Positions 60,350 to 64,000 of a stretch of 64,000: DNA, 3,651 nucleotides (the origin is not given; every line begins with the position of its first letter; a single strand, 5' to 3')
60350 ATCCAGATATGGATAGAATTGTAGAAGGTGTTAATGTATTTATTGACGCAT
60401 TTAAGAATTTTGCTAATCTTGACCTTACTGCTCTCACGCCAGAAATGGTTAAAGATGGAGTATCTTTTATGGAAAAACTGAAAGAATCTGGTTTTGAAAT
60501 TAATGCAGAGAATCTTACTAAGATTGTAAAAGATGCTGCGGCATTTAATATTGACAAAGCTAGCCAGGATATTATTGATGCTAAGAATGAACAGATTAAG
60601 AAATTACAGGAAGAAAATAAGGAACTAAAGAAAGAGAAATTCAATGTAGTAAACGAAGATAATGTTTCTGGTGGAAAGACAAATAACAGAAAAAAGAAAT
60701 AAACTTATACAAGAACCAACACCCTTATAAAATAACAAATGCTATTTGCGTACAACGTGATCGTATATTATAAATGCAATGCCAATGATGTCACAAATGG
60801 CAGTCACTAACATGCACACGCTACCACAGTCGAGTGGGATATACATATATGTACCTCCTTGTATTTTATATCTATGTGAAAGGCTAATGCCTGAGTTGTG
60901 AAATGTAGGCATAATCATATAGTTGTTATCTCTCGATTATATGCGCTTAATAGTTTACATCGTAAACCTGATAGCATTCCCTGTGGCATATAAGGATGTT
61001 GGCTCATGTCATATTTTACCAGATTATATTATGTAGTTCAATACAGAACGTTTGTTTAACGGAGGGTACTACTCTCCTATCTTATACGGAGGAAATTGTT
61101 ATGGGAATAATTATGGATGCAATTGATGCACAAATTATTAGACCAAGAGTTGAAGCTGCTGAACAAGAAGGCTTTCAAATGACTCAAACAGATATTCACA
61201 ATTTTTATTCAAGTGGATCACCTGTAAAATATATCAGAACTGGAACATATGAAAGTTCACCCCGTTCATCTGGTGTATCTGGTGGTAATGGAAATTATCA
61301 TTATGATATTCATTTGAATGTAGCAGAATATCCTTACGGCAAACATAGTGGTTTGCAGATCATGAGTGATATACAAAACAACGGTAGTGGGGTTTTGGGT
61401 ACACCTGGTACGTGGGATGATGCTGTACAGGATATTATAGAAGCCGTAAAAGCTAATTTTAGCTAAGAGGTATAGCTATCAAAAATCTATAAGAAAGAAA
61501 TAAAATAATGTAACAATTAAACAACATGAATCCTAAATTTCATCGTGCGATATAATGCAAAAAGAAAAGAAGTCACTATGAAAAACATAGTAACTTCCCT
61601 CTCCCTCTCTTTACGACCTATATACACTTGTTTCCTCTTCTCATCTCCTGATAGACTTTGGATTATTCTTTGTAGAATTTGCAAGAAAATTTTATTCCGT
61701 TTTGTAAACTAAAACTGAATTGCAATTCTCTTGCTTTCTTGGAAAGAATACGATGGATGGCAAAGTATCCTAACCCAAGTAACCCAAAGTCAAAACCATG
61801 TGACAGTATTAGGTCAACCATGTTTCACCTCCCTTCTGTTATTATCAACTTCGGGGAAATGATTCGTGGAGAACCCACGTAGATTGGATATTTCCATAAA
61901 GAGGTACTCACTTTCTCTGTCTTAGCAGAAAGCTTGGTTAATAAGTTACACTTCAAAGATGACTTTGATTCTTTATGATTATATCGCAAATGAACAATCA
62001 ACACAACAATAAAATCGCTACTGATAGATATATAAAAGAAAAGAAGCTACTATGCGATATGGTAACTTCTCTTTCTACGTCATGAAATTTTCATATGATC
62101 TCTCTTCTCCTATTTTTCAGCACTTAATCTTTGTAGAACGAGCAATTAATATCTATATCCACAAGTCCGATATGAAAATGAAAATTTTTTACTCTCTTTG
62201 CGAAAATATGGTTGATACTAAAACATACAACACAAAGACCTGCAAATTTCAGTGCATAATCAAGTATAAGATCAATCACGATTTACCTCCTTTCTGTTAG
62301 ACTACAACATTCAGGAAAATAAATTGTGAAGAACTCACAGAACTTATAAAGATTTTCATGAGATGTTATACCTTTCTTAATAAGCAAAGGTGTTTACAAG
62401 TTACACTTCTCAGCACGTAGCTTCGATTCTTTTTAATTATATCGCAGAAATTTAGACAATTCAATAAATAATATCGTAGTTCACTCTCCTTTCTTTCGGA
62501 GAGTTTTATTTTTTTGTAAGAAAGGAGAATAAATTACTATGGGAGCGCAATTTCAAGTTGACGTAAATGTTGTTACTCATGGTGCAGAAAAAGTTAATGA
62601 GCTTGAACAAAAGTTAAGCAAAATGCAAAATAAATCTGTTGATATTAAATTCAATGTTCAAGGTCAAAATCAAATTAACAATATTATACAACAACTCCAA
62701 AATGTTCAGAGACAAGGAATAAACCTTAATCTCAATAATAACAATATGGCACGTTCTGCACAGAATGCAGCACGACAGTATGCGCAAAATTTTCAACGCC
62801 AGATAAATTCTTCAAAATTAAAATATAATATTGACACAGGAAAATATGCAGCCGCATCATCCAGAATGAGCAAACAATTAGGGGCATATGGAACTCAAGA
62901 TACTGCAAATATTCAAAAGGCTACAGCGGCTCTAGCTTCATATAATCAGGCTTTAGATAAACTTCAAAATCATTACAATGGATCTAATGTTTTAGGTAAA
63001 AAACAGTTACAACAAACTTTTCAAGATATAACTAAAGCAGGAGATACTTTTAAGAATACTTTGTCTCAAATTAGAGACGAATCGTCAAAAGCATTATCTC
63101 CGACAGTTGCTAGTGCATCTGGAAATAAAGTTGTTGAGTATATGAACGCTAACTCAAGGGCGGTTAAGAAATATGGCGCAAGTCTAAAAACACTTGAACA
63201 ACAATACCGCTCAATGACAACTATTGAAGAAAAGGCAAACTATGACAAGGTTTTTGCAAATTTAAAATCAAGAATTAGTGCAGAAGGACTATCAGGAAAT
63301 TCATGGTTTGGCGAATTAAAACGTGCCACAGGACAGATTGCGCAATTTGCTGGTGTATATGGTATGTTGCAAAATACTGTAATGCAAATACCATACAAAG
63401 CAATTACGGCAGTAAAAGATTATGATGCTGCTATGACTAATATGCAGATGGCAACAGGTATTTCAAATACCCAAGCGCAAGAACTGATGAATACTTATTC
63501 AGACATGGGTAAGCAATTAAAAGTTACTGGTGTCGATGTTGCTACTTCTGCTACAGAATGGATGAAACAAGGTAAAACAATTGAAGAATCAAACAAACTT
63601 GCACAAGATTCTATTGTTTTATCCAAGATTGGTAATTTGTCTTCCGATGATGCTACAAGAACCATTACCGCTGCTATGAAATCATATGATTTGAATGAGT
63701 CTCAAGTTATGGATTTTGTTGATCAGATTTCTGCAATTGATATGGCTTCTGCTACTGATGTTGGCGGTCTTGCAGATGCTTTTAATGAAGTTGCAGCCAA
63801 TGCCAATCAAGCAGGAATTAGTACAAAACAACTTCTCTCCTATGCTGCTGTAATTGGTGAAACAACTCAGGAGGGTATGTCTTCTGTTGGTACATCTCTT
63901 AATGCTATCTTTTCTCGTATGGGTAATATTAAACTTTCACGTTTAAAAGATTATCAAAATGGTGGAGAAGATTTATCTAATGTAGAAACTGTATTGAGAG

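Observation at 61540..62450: Tandem pair of leftward small hydrophobic-peptide loci with shared promoter, long 5' UTR and terminator: type I toxin-antitoxin-like modules inside the tail operon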

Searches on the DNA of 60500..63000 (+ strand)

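Call 6: search_dna_similar(query=window:60900-63000:+, collection=phages, mode=near, max_rows=30)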
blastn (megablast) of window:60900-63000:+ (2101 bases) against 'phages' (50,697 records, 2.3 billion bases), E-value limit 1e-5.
Records with a match: 1; places in all: 1; records where one place covers at least 80% of the query: 0.
Best place of each record, by identity: 90-95% 1.
By first word of the organism name: Bacteriophage 1.
By host as written in the record: - 1.
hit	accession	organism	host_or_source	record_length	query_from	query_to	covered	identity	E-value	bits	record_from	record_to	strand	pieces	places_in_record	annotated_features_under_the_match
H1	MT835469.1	Bacteriophage sp.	human fecal samples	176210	112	2101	42%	92.7%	0e+0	1265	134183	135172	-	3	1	record has no annotation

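Call 9: get_annotated_region(hit=H1, flank=3000)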
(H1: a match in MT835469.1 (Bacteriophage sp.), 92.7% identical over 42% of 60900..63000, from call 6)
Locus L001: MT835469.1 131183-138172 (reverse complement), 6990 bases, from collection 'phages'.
description: UNVERIFIED: Bacteriophage sp. clone scaffold_0 genomic sequence.
organism: Bacteriophage sp. (NCBI taxid 38018)
taxonomy: Viruses
host: -; source: human fecal samples; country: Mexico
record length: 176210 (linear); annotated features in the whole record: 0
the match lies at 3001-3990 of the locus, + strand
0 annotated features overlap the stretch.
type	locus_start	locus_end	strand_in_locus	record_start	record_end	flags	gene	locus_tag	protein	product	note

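Call 15: search_rna_families(source=window, start=60500, end=62700, threshold=evalue, max_evalue=10)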
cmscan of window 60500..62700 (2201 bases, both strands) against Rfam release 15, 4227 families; matches with E-value up to 10: 13.
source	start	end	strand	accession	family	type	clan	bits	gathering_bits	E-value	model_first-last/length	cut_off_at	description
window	60722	60812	+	RF03860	MIR1520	Gene; miRNA;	CL00145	25.2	53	1.1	1-122/122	no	MIR1520 microRNA precursor family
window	61560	61606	-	RF00143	mir-6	Gene; miRNA;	CL00083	22.3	58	0.71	1-74/74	no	mir-6 microRNA precursor family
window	61956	62028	+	RF01174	snoU43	Gene; snRNA; snoRNA; CD-box;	-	21.6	45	2.9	1-79/79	no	Small nucleolar RNA U43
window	62470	62543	+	RF03664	MIR6288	Gene; miRNA;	-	20.6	74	0.79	1-92/92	no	MIR6288 microRNA precursor family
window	62484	62529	+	RF04239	mir-4679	Gene; miRNA;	-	18.9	88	3.2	1-75/75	no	mir-4679 microRNA precursor family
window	60844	60895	-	RF02934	caiA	Gene; sRNA;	-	18.6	55.5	7.1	1-78/78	no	caiA RNA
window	60780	60802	+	RF01165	sn2317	Gene; snRNA; snoRNA; CD-box;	-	18.1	50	5.5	1-70/70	no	Small nucleolar RNA sn2317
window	62476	62539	+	RF04127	MIR8007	Gene; miRNA;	-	16.5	195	4.7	1-226/226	no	MIR8007 microRNA precursor family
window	61559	61608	-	RF00752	mir-14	Gene; miRNA;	-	16.5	53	4.9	1-63/63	no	mir-14 microRNA precursor family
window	62468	62619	+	RF02842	RefA1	Gene; sRNA;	-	16.2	94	2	1-222/222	no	Enterococcus sRNA A1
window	62481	62532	-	RF04147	MIR6224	Gene; miRNA;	-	15.5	171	6.8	1-176/176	no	MIR6224 microRNA precursor family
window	62480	62533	-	RF02590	Spy1186876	Gene; sRNA;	-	15.3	208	2.4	82-135/243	no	S. pyogenes small RNA 1186876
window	61996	62100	-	RF00337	snoZ112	Gene; snRNA; snoRNA; CD-box;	CL00062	15.3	40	9.9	1-184/184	no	Small nucleolar RNA Z112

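Call 18: search_dna_similar(query=window:61467-62457:+, collection=phages, mode=distant, max_evalue=0.01, max_rows=30)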
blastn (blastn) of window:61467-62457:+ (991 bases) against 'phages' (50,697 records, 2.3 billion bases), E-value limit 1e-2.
No match.

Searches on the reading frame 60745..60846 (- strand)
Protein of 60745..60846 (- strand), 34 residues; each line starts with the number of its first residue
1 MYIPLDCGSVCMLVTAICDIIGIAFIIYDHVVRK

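Call 28: search_protein_families(library=ncbifam, proteins=[window:60745-60846:-], max_evalue=10)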
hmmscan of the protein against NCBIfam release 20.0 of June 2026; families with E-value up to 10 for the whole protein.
seq(34 aa): 0 families

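Call 29: search_protein_families(library=pfam, proteins=[window:60745-60846:-], max_evalue=10)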
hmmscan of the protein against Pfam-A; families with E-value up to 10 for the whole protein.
seq(34 aa): 0 families

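Call 67: search_dna_similar(query=window:60745-60846:-, collection=phages, mode=protein, max_evalue=10, max_rows=20)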
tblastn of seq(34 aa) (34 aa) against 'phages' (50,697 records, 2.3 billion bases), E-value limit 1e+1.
No match.

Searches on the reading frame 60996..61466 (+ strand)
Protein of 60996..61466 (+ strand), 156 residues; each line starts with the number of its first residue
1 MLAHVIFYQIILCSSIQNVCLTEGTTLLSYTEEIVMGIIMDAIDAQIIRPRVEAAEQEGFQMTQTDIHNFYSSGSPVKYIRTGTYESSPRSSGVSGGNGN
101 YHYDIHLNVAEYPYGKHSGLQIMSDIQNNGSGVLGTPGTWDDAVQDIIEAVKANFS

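Call 7: search_protein_families(library=pfam, proteins=[window:60996-61466:+], max_evalue=1)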
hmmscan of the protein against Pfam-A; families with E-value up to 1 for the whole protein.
window:60996-61466:+ (156 aa): 0 families

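Call 8: search_protein_families(library=phrogs, proteins=[window:60996-61466:+], max_evalue=1)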
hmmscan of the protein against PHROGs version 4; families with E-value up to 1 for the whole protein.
window:60996-61466:+ (156 aa): 1 family
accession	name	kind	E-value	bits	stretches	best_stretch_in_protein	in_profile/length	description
phrog_24261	-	unknown function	0.24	12.3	1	48-83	9-42/53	-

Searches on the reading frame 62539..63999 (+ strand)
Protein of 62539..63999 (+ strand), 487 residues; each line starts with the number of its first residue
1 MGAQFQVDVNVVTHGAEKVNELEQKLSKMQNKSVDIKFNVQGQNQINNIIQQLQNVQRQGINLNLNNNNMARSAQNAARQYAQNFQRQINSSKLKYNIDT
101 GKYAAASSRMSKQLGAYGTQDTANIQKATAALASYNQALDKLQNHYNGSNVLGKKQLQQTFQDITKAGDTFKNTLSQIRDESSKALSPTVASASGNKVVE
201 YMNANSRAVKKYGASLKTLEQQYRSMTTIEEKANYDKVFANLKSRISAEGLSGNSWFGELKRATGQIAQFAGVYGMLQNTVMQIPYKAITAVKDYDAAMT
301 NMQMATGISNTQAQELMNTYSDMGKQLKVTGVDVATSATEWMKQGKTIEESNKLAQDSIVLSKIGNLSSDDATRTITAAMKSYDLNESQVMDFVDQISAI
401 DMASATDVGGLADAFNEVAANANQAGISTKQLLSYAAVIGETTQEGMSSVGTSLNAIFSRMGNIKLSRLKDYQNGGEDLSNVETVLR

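Call 40: search_protein_families(library=phrogs, proteins=[window:62539-63999:+], max_evalue=0.001)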
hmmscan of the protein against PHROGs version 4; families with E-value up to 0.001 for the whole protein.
window:62539-63999:+ (487 aa): 14 families
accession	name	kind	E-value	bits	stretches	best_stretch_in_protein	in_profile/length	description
phrog_4211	-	tail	1.7e-22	79.4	1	9-465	347-785/2625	tail length tape measure protein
phrog_14917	-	tail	1.8e-17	63.1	1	291-464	336-508/2249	tail length tape measure protein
phrog_1533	-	tail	1.7e-14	53.4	1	287-463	247-423/1688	tail length tape measure protein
phrog_29312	-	tail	5e-13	49.7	1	260-446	370-552/558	tail length tape measure protein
phrog_1272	-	tail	5.9e-13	48.5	1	197-481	158-461/1606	tail length tape measure protein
phrog_4704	-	tail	1.9e-12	47.6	1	66-462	31-388/625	tail length tape measure protein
phrog_991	-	tail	3.6e-11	42.4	1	287-463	293-470/1966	tail length tape measure protein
phrog_28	-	tail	9.3e-11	42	1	22-462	61-453/1228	tail length tape measure protein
phrog_9696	-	tail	4e-10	39.1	1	269-458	59-246/1415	tail length tape measure protein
phrog_167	-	tail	1.9e-09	36.8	1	24-463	53-455/1555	tail length tape measure protein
phrog_28420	-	tail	9.1e-09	35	1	285-465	51-230/906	tail length tape measure protein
phrog_14441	-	tail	1.1e-08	36.2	1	212-439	17-225/241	tail length tape measure protein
phrog_5218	-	unknown function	7.9e-08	31.9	1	42-463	44-401/1599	-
phrog_13339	-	tail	0.00031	19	1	211-485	19-273/2156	tail length tape measure protein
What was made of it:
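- Checked: The tape-measure gene starts at 62539, and terminase and portal lie upstream on the + strand (call 40).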
